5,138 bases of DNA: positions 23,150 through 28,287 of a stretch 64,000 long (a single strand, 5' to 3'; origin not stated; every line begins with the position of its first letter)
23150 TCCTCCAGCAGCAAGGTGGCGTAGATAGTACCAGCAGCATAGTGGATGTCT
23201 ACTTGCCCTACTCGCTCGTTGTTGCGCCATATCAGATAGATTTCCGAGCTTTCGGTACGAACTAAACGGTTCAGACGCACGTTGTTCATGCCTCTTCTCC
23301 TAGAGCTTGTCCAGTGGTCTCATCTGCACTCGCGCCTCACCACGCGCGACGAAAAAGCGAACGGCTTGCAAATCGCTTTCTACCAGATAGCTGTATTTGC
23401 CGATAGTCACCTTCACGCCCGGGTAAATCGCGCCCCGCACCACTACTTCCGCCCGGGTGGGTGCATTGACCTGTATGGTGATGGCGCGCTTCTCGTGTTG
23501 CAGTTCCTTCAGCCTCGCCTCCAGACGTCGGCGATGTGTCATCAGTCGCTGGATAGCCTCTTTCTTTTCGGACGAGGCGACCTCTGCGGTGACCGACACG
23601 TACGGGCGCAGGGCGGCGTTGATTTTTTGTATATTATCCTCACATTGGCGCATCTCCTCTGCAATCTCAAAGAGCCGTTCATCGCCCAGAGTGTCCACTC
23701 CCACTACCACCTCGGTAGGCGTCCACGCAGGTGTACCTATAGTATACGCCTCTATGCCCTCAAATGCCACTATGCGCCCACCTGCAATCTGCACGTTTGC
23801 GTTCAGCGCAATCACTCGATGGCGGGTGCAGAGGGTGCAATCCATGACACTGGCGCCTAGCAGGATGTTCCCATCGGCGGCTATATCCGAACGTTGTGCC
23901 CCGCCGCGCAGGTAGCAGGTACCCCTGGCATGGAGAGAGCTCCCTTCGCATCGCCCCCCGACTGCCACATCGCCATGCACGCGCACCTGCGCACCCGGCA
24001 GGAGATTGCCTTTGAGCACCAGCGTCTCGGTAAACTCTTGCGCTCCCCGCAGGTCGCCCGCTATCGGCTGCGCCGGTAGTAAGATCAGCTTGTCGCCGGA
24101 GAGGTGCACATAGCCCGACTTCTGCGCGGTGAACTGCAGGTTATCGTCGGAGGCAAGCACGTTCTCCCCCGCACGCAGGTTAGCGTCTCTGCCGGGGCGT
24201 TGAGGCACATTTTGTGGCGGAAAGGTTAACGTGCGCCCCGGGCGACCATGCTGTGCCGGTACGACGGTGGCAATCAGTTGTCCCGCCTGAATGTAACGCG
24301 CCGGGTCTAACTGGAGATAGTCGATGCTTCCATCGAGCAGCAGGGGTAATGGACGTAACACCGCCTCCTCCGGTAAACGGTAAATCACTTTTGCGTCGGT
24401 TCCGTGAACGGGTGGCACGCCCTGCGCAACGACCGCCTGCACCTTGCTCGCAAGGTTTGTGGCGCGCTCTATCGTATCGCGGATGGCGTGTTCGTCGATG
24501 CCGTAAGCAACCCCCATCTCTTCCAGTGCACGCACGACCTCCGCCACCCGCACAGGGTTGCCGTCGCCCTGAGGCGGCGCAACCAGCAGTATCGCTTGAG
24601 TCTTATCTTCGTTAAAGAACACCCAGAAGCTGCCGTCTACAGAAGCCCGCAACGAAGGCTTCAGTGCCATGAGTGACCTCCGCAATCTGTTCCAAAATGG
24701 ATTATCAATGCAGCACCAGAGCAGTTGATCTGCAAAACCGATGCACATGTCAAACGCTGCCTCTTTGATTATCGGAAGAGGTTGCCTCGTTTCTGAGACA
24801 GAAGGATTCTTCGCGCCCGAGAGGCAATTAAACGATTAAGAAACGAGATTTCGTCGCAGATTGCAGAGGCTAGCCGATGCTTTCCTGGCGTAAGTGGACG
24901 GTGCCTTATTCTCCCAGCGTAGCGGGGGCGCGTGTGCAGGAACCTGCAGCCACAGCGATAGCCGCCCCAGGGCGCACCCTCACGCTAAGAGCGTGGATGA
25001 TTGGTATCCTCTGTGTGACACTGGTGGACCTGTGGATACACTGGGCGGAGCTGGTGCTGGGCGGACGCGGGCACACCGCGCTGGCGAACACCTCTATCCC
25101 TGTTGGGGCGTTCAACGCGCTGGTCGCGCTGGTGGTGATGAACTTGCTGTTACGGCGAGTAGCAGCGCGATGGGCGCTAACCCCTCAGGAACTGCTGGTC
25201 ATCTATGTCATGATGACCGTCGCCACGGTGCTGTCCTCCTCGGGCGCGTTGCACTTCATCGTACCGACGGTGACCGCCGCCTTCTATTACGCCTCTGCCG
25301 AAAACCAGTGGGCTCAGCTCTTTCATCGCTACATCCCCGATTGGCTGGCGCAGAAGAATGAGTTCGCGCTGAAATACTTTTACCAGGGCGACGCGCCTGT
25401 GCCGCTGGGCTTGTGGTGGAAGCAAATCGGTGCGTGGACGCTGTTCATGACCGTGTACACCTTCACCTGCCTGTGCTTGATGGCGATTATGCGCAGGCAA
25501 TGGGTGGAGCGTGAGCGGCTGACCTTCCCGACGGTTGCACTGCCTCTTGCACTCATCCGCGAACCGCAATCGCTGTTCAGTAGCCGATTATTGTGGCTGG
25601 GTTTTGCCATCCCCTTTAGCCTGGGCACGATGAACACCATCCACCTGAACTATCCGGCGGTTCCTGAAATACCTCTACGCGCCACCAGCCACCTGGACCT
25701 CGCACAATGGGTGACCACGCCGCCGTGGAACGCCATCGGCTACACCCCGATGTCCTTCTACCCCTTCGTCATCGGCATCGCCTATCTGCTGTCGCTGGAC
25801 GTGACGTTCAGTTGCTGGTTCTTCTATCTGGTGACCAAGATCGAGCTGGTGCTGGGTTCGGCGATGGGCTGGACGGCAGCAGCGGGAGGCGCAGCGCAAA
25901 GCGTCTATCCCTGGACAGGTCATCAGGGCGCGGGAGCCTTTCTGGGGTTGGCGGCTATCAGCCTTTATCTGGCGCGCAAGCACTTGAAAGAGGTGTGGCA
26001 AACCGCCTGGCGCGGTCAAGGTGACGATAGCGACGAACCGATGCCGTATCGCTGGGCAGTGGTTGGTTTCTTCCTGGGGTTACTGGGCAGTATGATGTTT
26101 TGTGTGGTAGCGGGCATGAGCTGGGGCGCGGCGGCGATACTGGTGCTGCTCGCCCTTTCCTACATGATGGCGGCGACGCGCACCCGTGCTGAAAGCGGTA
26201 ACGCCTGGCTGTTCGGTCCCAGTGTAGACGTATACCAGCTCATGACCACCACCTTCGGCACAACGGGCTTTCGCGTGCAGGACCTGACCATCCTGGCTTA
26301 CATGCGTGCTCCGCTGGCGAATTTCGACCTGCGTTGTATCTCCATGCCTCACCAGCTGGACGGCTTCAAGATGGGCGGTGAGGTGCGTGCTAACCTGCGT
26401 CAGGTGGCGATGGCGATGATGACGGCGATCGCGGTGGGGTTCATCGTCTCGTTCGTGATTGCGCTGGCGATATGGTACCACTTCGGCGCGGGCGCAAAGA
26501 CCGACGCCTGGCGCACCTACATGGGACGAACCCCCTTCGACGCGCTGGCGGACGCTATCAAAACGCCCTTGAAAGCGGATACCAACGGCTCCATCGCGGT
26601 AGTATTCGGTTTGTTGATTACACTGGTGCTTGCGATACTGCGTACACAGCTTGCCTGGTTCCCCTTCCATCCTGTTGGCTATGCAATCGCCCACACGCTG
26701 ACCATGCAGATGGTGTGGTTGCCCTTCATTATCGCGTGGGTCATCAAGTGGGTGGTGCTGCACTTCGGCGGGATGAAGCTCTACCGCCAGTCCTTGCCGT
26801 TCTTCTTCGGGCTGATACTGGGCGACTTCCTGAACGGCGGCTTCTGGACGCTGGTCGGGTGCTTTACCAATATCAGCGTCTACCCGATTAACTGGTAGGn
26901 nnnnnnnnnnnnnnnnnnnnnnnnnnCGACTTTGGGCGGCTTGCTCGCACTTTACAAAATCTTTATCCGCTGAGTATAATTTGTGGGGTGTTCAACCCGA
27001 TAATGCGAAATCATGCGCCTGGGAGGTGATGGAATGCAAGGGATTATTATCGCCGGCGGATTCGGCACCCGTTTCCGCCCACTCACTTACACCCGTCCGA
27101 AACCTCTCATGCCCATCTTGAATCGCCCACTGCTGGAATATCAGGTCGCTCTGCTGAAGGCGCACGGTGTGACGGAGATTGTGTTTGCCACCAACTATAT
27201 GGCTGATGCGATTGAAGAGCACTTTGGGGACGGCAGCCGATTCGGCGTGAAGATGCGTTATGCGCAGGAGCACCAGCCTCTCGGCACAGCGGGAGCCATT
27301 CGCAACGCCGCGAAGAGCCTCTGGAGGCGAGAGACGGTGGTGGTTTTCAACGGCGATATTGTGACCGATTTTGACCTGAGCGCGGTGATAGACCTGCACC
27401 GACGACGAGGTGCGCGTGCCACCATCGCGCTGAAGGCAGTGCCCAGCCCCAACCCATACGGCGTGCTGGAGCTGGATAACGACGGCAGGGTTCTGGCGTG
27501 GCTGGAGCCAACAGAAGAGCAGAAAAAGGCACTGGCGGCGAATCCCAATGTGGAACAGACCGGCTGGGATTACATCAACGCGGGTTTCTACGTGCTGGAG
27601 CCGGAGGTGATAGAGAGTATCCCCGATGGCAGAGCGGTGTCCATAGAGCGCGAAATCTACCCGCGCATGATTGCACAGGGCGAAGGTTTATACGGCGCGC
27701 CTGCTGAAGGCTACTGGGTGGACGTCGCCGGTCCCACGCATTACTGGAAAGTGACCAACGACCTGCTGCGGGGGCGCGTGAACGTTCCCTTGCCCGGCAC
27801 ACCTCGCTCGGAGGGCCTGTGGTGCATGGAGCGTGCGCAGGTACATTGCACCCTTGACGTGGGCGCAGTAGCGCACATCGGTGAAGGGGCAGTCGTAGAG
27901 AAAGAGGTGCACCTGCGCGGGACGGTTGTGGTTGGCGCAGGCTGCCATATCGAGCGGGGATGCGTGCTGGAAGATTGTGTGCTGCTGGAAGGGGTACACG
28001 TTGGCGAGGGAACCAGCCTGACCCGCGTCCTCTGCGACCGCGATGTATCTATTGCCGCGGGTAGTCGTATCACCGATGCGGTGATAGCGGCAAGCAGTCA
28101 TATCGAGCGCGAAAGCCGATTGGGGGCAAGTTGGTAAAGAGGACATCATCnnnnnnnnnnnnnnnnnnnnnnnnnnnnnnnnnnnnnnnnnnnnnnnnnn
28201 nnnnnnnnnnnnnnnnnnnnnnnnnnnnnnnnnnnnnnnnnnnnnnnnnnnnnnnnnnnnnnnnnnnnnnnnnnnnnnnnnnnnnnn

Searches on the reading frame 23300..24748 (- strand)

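Call 60: search_protein_families(library=pfam, proteins=[window:23300-24748:-], max_evalue=0.0001)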
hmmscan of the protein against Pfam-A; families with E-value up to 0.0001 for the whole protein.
window:23300-24748:- (482 aa): 2 families
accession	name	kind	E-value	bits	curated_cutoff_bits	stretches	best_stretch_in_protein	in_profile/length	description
PF20250.3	FapA_N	-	1.2e-32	113.2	27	1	46-217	6-176/178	Flagellar Assembly Protein A N-terminal region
PF03961.19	FapA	-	2.4e-32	113.1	31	1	239-471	18-271/272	Flagellar Assembly Protein A beta solenoid domain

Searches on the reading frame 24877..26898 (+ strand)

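Call 60: search_protein_families(library=pfam, proteins=[window:24877-26898:+], max_evalue=0.0001)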
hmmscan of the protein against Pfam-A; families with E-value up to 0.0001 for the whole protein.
window:24877-26898:+ (673 aa): 2 families
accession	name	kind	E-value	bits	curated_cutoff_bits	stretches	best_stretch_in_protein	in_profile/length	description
PF20581.3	DUF6785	-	9.6e-152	506.4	25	1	36-537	1-498/498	Family of unknown function (DUF6785)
PF20580.3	DUF6784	-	1.8e-33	115.2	26.4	1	573-670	2-99/101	Domain of unknown function (DUF6784)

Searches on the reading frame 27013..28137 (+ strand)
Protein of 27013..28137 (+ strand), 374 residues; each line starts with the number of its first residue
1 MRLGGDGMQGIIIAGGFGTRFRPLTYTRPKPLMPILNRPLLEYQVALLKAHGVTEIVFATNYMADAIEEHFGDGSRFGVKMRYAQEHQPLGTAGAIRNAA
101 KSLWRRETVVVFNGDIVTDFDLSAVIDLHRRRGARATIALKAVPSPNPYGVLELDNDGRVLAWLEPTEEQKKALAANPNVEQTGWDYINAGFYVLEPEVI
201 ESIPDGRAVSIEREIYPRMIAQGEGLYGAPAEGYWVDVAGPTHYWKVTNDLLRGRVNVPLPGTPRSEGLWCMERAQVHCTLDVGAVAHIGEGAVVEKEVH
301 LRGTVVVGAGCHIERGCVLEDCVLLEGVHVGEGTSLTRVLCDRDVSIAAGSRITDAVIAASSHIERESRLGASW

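Call 60: search_protein_families(library=pfam, proteins=[window:27013-28137:+], max_evalue=0.0001)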
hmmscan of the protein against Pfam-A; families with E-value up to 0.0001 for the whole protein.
window:27013-28137:+ (374 aa): 5 families
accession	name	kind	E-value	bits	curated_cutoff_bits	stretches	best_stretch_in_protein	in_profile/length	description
PF00483.29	NTP_transferase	-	1.3e-46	159.6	21.2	1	10-252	2-243/245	Nucleotidyl transferase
PF12804.13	NTP_transf_3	-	1.7e-11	45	27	1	10-136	1-118/160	MobA-like NTP transferase domain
PF25084.1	LbH_EIF2B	-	1.2e-09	38.6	54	1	282-365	17-100/105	EIF2B subunit epsilon LbH domain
PF24894.1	Hexapep_GlmU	-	5.7e-08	33.3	23.3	1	300-353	31-83/104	GlmU-like, C-terminal hexapeptide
PF00132.30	Hexapep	-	2.9e-07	30.3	27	1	287-319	2-34/36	Bacterial transferase hexapeptide (six repeats)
